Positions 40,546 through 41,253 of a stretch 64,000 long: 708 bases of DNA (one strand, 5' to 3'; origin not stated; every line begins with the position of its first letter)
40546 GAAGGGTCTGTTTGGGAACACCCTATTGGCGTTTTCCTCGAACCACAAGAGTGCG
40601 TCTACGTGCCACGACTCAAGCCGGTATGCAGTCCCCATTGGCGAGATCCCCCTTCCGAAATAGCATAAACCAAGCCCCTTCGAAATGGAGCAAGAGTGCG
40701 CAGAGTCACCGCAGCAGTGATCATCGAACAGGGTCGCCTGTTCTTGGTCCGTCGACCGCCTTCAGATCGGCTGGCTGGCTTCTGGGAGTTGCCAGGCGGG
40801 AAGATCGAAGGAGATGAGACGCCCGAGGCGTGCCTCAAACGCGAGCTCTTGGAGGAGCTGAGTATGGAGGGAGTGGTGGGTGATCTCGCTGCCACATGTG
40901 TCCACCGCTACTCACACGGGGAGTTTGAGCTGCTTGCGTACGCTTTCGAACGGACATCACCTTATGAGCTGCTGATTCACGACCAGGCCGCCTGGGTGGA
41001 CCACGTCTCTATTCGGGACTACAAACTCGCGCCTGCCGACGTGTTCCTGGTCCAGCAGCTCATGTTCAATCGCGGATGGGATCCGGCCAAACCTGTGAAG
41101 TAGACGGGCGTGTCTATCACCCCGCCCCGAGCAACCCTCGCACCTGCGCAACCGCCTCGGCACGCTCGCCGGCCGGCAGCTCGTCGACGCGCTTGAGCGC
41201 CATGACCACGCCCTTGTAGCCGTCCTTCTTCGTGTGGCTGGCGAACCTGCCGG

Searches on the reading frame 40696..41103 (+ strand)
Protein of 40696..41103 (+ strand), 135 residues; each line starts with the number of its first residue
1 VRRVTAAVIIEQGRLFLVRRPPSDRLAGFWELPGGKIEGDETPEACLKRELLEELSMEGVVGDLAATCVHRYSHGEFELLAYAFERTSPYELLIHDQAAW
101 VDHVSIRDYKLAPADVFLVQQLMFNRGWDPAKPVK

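Call 3: search_protein_families(library=pfam, proteins=[window:40696-41103:+], max_evalue=0.1)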
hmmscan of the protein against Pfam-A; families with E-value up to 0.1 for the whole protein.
window:40696-41103:+ (135 aa): 4 families
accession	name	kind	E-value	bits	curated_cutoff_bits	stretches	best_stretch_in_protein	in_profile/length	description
PF14815.12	NUDIX_4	-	3.9e-18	65.7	35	1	5-116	1-108/113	NUDIX domain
PF00293.34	NUDIX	-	1.6e-14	54.5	21.1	1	1-95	1-102/134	NUDIX domain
PF13869.12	NUDIX_2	-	0.0016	18.3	27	1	24-78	68-120/188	Nucleotide hydrolase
PF22327.2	Nudt16-like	-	0.024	15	27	1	28-59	33-65/161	U8 snoRNA-decapping enzyme-like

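Call 4: search_protein_families(library=ncbifam, proteins=[window:40696-41103:+], max_evalue=0.1)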
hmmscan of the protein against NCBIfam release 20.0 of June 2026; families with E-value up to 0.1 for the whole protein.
window:40696-41103:+ (135 aa): 23 families
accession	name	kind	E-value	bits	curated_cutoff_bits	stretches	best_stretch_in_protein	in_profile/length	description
NF007834.0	PRK10546.1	equivalog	1.1e-22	80.3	156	1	3-127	5-130/135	pyrimidine (deoxy)nucleoside triphosphate diphosphatase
NF006530.0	PRK08999.1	equivalog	9.1e-22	77.5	245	1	4-123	8-129/315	Nudix family hydrolase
TIGR00586.1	mutt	equivalog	5.5e-18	65.2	97.9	1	4-122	7-127/129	8-oxo-dGTP diphosphatase MutT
NF008044.0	PRK10776.1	equivalog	1.4e-15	57.4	148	1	8-123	10-127/130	8-oxo-dGTP diphosphatase MutT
NF003787.0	PRK05379.1-4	equivalog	4.1e-06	26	449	1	6-57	212-262/346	bifunctional nicotinamide-nucleotide adenylyltransferase/Nudix hydroxylase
NF001938.0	PRK00714.1-5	equivalog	4.9e-06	26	116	1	4-60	16-77/172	RNA pyrophosphohydrolase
NF003788.0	PRK05379.1-5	equivalog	1.7e-05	24.3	354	1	5-57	216-267/351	bifunctional nicotinamide-nucleotide adenylyltransferase/Nudix hydroxylase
NF012016.0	PRK15472.1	equivalog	0.00011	21.9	95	1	4-64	5-67/141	nucleoside triphosphatase NudI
NF001937.0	PRK00714.1-4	equivalog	0.00013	21.6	139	1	6-58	13-61/161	RNA pyrophosphohydrolase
NF041652.1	Nud_hyd_Dein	equivalog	0.00014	22.2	200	1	7-79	18-94/152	Nudix hydrolase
NF003791.0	PRK05379.2-3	equivalog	0.00035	19.9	409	1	5-58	205-257/340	bifunctional nicotinamide-nucleotide adenylyltransferase/Nudix hydroxylase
NF003785.0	PRK05379.1-1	equivalog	0.00055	19.2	418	1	4-65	206-265/347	bifunctional nicotinamide-nucleotide adenylyltransferase/Nudix hydroxylase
NF001936.0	PRK00714.1-3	equivalog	0.00066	19.6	118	1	13-59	23-66/155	RNA pyrophosphohydrolase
TIGR02705.1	nudix_YtkD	equivalog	0.0013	18.3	154.4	1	30-55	47-72/156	RNA deprotection pyrophosphohydrolase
NF003786.0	PRK05379.1-2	equivalog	0.0018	17.6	397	1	6-56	222-271/354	bifunctional nicotinamide-nucleotide adenylyltransferase/Nudix hydroxylase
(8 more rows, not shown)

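Call 5: search_protein_families(library=padloc, proteins=[window:40696-41103:+], max_evalue=0.1)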
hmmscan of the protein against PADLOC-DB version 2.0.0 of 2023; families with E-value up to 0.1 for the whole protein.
window:40696-41103:+ (135 aa): 1 family
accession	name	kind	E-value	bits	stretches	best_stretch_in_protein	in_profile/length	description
PDLC04899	PDC-S07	-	1.9e-34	116.2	1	3-123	8-129/135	-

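Call 47: find_homologous_proteins(query=window:40696-41103:+)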
Query window:40696-41103:+ (135 aa): 449 proteins with E <= 0.001 among 488 candidates; the best 120 are listed.
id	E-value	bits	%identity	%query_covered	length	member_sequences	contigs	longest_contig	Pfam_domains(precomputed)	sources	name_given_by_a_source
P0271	6.3e-86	303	100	100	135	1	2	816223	PF00293.35,PF14815.13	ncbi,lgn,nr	ncbi:MAG: (deoxy)nucleoside triphosphate pyrophosphohydrolase [Actinobacteria bacterium]|nr:MAG: (de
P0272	9.6e-46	173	63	95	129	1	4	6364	PF00293.35,PF14815.13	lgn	-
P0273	4.4e-43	164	62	96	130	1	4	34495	PF00293.35,PF14815.13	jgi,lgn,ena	jgi:8-oxo-dGTP diphosphatase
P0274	1.9e-41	159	61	90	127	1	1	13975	PF00293.35,PF14815.13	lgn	-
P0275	2.9e-41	159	60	97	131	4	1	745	PF00293.35,PF14815.13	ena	-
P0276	9.5e-41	157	59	95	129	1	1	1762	PF00293.35,PF14815.13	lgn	-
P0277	9.6e-41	157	60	97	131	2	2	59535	PF00293.35,PF14815.13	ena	-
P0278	9.9e-41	157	59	96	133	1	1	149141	PF00293.35,PF14815.13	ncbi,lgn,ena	-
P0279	1.1e-40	157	59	95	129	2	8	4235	PF00293.35,PF14815.13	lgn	-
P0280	1.3e-40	156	59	95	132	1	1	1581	PF00293.35,PF14815.13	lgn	-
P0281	1.5e-40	156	60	95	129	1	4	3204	PF00293.35,PF14815.13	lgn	-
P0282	1.6e-40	156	61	90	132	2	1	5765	PF00293.35,PF14815.13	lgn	-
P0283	3.1e-40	155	59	95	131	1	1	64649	PF00293.35,PF14815.13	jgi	-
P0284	3.4e-40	155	59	96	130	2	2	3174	PF00293.35,PF14815.13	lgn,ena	-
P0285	4.0e-40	155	59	95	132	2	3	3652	PF00293.35,PF14815.13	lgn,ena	-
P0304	8.8e-39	151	62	90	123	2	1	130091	PF00293.35,PF14815.13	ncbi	ncbi:MAG: (deoxy)nucleoside triphosphate pyrophosphohydrolase [Coriobacteriia bacterium]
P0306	1.2e-38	150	55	95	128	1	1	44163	PF00293.35,PF14815.13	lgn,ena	-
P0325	8.6e-38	147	58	97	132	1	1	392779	PF00293.35,PF14815.13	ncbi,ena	-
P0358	1.2e-35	140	55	95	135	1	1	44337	PF00293.35,PF14815.13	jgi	-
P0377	5.8e-35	138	51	96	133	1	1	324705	PF00293.35,PF14815.13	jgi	-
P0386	2.1e-34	136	52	95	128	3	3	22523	PF00293.35,PF14815.13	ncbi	ncbi:MAG: NUDIX domain-containing protein [Coriobacteriia bacterium]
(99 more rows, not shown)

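Call 48: find_encoding_contigs(protein=P0325, flank=4000, max_places=1)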
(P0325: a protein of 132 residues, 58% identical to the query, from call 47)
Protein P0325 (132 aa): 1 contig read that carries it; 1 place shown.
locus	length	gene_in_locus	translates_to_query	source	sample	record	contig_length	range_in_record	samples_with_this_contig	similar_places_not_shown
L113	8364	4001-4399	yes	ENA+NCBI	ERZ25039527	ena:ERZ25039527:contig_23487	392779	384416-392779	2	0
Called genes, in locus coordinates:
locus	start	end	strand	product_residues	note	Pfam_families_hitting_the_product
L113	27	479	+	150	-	-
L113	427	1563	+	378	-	-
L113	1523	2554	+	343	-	-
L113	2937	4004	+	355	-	PF09823:DUF2357, PF04411:PDDEXK_7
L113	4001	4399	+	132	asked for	PF00293:NUDIX, PF14815:NUDIX_4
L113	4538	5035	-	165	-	-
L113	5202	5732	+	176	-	-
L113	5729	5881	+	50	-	-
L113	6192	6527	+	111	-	PF01935:DUF87, PF05872:HerA_C (weak)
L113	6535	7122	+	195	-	-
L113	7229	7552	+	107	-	PF05872:HerA_C (faint)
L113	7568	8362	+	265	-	?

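Call 49: find_encoding_contigs(protein=P0377, flank=4000, max_places=1)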
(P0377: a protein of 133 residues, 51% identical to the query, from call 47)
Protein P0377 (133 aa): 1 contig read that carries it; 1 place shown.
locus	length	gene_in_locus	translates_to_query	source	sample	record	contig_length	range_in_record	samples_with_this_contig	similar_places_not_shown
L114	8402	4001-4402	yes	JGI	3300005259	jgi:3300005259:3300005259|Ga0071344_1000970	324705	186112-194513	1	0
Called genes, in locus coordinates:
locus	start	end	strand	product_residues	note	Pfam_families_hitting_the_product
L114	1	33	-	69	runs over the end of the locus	-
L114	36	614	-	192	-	-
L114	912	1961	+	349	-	PF12281:NTP_transf_8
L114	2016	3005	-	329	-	PF08378:NERD, PF01396:Zn_ribbon_Top1 (faint)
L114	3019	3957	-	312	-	PF13391:HNH_2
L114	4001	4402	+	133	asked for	PF00293:NUDIX, PF14815:NUDIX_4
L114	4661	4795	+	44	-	-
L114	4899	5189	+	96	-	-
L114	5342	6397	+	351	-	-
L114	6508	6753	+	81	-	-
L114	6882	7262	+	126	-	-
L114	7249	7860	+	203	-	PF13744:HTH_37 (weak), PF01381:HTH_3, PF13443:HTH_26 (weak)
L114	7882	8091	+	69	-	-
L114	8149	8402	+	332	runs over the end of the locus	PF00724:Oxidored_FMN, PF13378:MR_MLE_C (faint)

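Call 50: find_encoding_contigs(protein=P0304, flank=4000, max_places=1)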
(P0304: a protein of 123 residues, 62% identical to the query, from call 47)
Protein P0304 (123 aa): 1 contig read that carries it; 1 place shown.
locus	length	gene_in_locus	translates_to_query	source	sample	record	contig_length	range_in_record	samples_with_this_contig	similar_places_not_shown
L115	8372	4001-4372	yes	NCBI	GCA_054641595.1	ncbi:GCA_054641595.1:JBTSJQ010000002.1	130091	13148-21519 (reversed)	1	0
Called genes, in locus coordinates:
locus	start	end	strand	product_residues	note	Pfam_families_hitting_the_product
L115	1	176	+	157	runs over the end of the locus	PF01741:MscL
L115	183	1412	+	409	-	PF04101:Glyco_tran_28_C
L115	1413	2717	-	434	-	PF00732:GMC_oxred_N, PF00890:FAD_binding_2 (faint), PF01266:DAO (weak), PF07992:Pyr_redox_2 (faint), PF13450:NAD_binding_8 (faint), PF05199:GMC_oxred_C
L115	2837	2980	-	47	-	-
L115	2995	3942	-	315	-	PF13391:HNH_2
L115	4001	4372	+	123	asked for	PF00293:NUDIX, PF14815:NUDIX_4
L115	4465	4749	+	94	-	PF08734:GYD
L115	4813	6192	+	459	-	PF04326:SLFN_AlbA_2, PF13749:HATPase_c_4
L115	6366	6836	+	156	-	PF01381:HTH_3 (weak)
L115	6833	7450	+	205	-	PF02661:Fic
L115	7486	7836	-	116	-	-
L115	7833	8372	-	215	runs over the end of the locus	PF00730:HhH-GPD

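Call 51: find_encoding_contigs(protein=P0283, flank=4000, max_places=1)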
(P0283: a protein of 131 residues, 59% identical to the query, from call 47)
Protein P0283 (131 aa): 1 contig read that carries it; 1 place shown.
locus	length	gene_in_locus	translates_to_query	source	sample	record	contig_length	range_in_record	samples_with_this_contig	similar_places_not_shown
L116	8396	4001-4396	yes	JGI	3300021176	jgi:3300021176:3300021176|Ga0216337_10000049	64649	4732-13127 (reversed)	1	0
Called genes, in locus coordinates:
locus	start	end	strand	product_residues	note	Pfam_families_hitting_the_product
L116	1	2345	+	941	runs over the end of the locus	-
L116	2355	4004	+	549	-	PF09823:DUF2357, PF04411:PDDEXK_7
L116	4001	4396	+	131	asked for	PF00293:NUDIX, PF14815:NUDIX_4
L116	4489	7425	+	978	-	PF12462:Helicase_IV_N (faint), PF00580:UvrD-helicase, PF13245:AAA_19, PF13604:AAA_30 (faint), PF00580:UvrD-helicase, PF13361:UvrD_C, PF13538:UvrD_C_2 (weak), PF01396:Zn_ribbon_Top1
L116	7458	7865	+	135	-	PF01396:Zn_ribbon_Top1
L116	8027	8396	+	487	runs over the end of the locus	PF13396:PLDc_N (weak), PF13091:PLDc_2, PF00614:PLDc (weak), PF13091:PLDc_2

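Call 52: search_protein_families(library=padloc, proteins=[L116:3-2345:+, L116:2355-4004:+, L116:4001-4396:+, L113:427-1563:+, L113:1523-2554:+, L113:2937-4004:+, L116:4489-7425:+], max_evalue=0.001)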
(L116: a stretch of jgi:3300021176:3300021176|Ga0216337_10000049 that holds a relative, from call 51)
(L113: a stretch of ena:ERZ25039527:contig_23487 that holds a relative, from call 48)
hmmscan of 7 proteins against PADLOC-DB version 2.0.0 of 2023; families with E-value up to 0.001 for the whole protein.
L116:3-2345:+ (780 aa): 1 family
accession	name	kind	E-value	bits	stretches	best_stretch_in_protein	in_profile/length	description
PDLC04547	PDC-M26A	-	3.3e-50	169.4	3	469-555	361-447/724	-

L116:2355-4004:+ (549 aa): 0 families

L116:4001-4396:+ (131 aa): 1 family
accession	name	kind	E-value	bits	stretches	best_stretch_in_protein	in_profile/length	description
PDLC04899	PDC-S07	-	2.8e-38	128.6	1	3-125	8-131/135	-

L113:427-1563:+ (378 aa): 0 families

L113:1523-2554:+ (343 aa): 1 family
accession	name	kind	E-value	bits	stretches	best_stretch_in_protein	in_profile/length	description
PDLC04547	PDC-M26A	-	6.4e-27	92.4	2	8-49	406-447/724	-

L113:2937-4004:+ (355 aa): 0 families

L116:4489-7425:+ (978 aa): 49 families (the best 25 are shown)
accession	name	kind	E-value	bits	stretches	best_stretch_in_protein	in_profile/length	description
PDLC00117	GajB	-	7.4e-43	144.9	3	543-725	178-361/604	UrvD helicase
PDLC00114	GajB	-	7.9e-40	135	3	543-733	175-370/635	UrvD helicase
PDLC03802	RTasHel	-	2.2e-37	127.2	3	539-687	148-290/675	DRT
PDLC00132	GajB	-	3e-32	110.1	3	543-663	174-298/625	UrvD helicase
PDLC00107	GajB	-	6.4e-31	105.6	3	574-722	211-353/587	UrvD helicase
PDLC00103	GajB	-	6.5e-27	92.7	2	569-707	202-337/612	UrvD helicase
PDLC00130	GajB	-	4.1e-26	89.4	3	546-670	168-296/589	UrvD helicase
PDLC00127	GajB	-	6.5e-25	85.7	3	542-721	160-344/594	UrvD helicase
PDLC00123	GajB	-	3.6e-21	73.4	2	577-667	175-262/540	UrvD helicase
PDLC00134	GajB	-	1.4e-19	68.5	2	196-261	20-86/431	UrvD helicase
PDLC00122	GajB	-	6.2e-19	66.3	2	577-665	161-248/502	UrvD helicase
PDLC00116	GajB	-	2.1e-18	64.3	2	574-664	155-243/557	UrvD helicase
PDLC00108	GajB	-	5.8e-18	63.1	2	545-637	20-116/445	UrvD helicase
PDLC00104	GajB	-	1e-17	62.1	3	573-643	160-227/574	UrvD helicase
PDLC00112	GajB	-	1e-17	62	2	550-690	175-318/581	UrvD helicase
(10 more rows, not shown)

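Call 53: search_protein_families(library=ncbifam, proteins=[L116:3-2345:+, L116:2355-4004:+, L113:427-1563:+, L113:1523-2554:+, L113:2937-4004:+], max_evalue=0.001)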
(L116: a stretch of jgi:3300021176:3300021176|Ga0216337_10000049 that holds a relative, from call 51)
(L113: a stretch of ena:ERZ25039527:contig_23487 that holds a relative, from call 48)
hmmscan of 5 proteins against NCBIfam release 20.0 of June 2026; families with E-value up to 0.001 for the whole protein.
L116:3-2345:+ (780 aa): 0 families

L116:2355-4004:+ (549 aa): 0 families

L113:427-1563:+ (378 aa): 0 families

L113:1523-2554:+ (343 aa): 0 families

L113:2937-4004:+ (355 aa): 0 families

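Call 60: search_protein_families(library=pfam, proteins=[L116:3-2345:+, L116:2355-4004:+, L113:427-1563:+, L113:1523-2554:+, L113:2937-4004:+], max_evalue=0.05)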
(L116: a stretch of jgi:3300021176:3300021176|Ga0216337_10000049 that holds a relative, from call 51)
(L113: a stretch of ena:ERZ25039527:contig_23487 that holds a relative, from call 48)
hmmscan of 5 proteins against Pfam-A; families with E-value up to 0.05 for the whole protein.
L116:3-2345:+ (780 aa): 7 families
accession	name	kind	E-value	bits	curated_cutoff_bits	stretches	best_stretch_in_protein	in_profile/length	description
PF20720.3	nSTAND3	-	0.0022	18.1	27.2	1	308-345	14-52/155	Novel STAND NTPase 3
PF13401.12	AAA_22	-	0.0036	18.1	27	0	311-361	5-56/130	AAA domain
PF13238.12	AAA_18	-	0.0046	17.8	29.4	1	314-357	1-49/128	AAA domain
PF07728.20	AAA_5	-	0.0048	17.3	22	0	314-338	2-25/139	AAA domain (dynein-related subfamily)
PF13481.12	AAA_25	-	0.005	16.9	27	0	297-355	22-76/195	AAA domain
PF13191.12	AAA_16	-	0.012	16.5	32.6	0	311-338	24-51/167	AAA ATPase domain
PF00004.35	AAA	-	0.022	15.7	21.2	0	314-335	1-22/131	ATPase family associated with various cellular activities (AAA)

L116:2355-4004:+ (549 aa): 2 families
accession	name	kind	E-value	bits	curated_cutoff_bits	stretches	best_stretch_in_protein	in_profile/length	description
PF09823.15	DUF2357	-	1.6e-32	113.2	23.3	1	49-306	8-248/251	Domain of unknown function (DUF2357)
PF04411.18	PDDEXK_7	-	2.7e-19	70.3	22.1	1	337-497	2-163/164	PD-(D/E)XK nuclease superfamily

L113:427-1563:+ (378 aa): 2 families
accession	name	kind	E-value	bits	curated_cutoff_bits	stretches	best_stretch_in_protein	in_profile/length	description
PF13191.12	AAA_16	-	0.027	15.4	32.6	0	167-197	24-54/167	AAA ATPase domain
PF20720.3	nSTAND3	-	0.027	14.6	27.2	1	164-204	14-55/155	Novel STAND NTPase 3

L113:1523-2554:+ (343 aa): 0 families

L113:2937-4004:+ (355 aa): 2 families
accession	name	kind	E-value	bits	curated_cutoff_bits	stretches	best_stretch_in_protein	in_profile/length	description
PF09823.15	DUF2357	-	5.2e-21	75.4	23.3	1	16-112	145-248/251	Domain of unknown function (DUF2357)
PF04411.18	PDDEXK_7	-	1.4e-20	74.5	22.1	1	143-303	2-163/164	PD-(D/E)XK nuclease superfamily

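Call 64: search_solved_structures(query=window:40696-41103:+, max_evalue=0.001, show_alignments=2)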
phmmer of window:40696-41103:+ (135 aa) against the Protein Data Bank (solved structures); distinct sequences matched with E-value up to 0.001: 21.
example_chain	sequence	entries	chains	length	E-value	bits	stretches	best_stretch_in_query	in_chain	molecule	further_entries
3r03_A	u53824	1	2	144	6.1e-20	74.9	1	4-121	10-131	NUDIX hydrolase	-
3ees_A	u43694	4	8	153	5.1e-17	65.4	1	4-83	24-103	Probable pyrophosphohydrolase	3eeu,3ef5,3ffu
2rrk_A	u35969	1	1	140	1.4e-16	64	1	3-131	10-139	CTP pyrophosphohydrolase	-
5x1x_A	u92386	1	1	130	1.4e-13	54.2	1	4-123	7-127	Mutator mutT protein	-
3hhj_A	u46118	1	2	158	1.1e-12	51.3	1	4-84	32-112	Mutator mutT protein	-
5zrc_A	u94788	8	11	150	5.9e-10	42.5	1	4-118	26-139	Putative mutator protein MutT2/NUDIX hydrolase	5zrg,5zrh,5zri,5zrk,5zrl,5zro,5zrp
4v14_A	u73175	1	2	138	3e-09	40.2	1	6-123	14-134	MUTATOR MUTT PROTEIN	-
7syc_A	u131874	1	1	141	2.3e-08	37.4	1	10-64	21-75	7,8-dihydro-8-oxoguanine-triphosphatase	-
3grn_A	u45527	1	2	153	1.2e-07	35.1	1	5-85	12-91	MutT related protein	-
3gwy_A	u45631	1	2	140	2.3e-07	34.1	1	6-123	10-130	Putative CTP pyrophosphohydrolase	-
1mut_A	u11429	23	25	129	2.6e-06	30.7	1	10-57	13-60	NUCLEOSIDE TRIPHOSPHATE PYROPHOSPHOHYDROLASE | Mutator mutT protein | 7,8-dihydro-8-oxoguanine-triphosphatase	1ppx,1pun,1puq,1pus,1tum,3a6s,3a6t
3id9_A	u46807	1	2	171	6.8e-06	29.4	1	3-114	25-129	MutT/NUDIX family protein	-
4dyw_A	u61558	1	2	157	1.9e-05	27.9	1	6-58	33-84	MutT/NUDIX family protein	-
1jrk_A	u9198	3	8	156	0.00012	25.4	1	4-56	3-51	Nudix homolog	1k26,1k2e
2azw_A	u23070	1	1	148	0.00013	25.2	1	27-64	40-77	MutT/nudix family protein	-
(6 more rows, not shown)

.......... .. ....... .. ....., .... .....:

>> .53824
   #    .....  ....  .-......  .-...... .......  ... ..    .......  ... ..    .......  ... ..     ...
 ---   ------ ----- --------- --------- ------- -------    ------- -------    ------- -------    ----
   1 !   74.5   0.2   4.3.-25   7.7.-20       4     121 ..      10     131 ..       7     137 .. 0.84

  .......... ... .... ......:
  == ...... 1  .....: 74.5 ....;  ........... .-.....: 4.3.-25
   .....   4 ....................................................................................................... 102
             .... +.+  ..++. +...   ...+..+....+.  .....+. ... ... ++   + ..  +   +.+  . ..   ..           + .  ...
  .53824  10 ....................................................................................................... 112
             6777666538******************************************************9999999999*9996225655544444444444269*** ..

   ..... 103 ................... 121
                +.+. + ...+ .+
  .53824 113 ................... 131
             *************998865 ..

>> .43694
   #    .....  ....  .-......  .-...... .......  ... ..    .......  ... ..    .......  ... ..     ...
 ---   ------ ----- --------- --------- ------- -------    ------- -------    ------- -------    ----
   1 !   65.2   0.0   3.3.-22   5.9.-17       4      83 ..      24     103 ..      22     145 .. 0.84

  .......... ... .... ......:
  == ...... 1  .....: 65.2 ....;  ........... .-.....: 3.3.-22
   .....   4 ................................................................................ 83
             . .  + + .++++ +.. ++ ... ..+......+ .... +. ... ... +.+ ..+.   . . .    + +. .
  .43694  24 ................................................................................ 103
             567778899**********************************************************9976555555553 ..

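Call 66: find_encoding_contigs(protein=P0277, flank=4000, max_places=1)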
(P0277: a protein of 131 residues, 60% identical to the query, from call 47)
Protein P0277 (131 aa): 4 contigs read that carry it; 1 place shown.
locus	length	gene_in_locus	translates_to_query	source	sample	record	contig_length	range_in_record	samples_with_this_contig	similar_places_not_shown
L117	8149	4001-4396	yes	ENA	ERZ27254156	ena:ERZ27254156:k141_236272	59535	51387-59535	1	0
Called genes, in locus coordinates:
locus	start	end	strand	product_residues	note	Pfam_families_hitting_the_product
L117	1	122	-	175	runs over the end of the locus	-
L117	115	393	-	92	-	-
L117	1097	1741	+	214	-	PF00881:Nitroreductase, PF14512:TM1586_NiRdase (faint)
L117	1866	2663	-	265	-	PF04471:Mrr_cat, PF22722:NA-iREase1, PF01396:Zn_ribbon_Top1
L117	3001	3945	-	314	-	PF13391:HNH_2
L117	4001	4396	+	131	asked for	PF00293:NUDIX, PF14815:NUDIX_4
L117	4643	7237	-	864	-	PF00931:NB-ARC (weak), PF14559:TPR_19 (weak)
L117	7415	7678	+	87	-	PF00589:Phage_integrase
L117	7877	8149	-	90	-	?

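Call 67: find_encoding_contigs(protein=P0306, flank=4000, max_places=1)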
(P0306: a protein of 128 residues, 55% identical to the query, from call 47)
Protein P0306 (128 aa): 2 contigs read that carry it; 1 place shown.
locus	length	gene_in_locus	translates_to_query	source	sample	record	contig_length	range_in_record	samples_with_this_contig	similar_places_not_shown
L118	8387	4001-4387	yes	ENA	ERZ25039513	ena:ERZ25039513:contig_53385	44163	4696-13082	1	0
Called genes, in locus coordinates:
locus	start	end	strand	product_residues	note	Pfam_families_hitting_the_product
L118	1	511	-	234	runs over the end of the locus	PF03372:Exo_endo_phos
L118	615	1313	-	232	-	PF13538:UvrD_C_2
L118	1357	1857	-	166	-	-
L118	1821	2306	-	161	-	PF08378:NERD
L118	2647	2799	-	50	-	-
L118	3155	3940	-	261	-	-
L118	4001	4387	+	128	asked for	PF00293:NUDIX, PF14815:NUDIX_4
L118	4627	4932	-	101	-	-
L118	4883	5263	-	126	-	-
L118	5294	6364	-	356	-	PF08238:Sel1 (faint)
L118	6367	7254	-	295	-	-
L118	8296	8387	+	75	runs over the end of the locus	-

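Call 68: find_encoding_contigs(protein=P0358, flank=4000, max_places=1)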
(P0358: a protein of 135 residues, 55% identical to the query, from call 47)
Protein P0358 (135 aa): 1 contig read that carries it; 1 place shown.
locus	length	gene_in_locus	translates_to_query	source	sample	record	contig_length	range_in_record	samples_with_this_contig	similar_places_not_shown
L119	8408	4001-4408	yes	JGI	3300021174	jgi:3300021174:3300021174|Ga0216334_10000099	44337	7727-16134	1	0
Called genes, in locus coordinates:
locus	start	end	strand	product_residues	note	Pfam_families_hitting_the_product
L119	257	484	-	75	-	-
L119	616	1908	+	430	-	PF13304:AAA_21, PF13175:AAA_15 (weak)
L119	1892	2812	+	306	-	PF14491:DUF4435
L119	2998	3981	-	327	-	PF13391:HNH_2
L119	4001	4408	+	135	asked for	PF00293:NUDIX, PF14815:NUDIX_4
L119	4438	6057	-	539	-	PF01935:DUF87, PF10412:TrwB_AAD_bind (faint), PF05872:HerA_C (weak)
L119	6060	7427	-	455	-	PF09376:NurA (faint)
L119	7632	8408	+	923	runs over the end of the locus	PF13646:HEAT_2 (weak), PF00270:DEAD, PF04851:ResIII, PF00271:Helicase_C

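Call 69: find_encoding_contigs(protein=P0386, flank=4000, max_places=1)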
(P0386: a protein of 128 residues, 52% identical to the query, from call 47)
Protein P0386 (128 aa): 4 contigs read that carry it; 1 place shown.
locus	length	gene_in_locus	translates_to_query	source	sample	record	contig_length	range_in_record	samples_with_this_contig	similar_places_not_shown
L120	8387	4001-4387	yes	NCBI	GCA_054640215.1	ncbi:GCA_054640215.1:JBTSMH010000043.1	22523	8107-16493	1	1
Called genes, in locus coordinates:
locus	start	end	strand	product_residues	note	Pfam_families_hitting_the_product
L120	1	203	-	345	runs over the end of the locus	PF01207:Dus, PF00977:His_biosynth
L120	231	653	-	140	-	-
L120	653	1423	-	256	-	PF03458:Gly_transporter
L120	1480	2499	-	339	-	PF04087:DUF389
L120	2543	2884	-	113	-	PF07411:DUF1508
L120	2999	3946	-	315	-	PF13391:HNH_2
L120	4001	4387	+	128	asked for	PF00293:NUDIX, PF14815:NUDIX_4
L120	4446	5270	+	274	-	PF13489:Methyltransf_23 (weak), PF13847:Methyltransf_31, PF08241:Methyltransf_11, PF08242:Methyltransf_12, PF13649:Methyltransf_25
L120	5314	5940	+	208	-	PF01210:NAD_Gly3P_dh_N (faint), PF02826:2-Hacid_dh_C (weak), PF03446:NAD_binding_2, PF03807:F420_oxidored, PF10727:Rossmann-like (faint), PF02153:PDH_N (weak)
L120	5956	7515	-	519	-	PF01564:Spermine_synth, PF13649:Methyltransf_25 (weak)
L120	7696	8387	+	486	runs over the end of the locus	PF00199:Catalase, PF06628:Catalase-rel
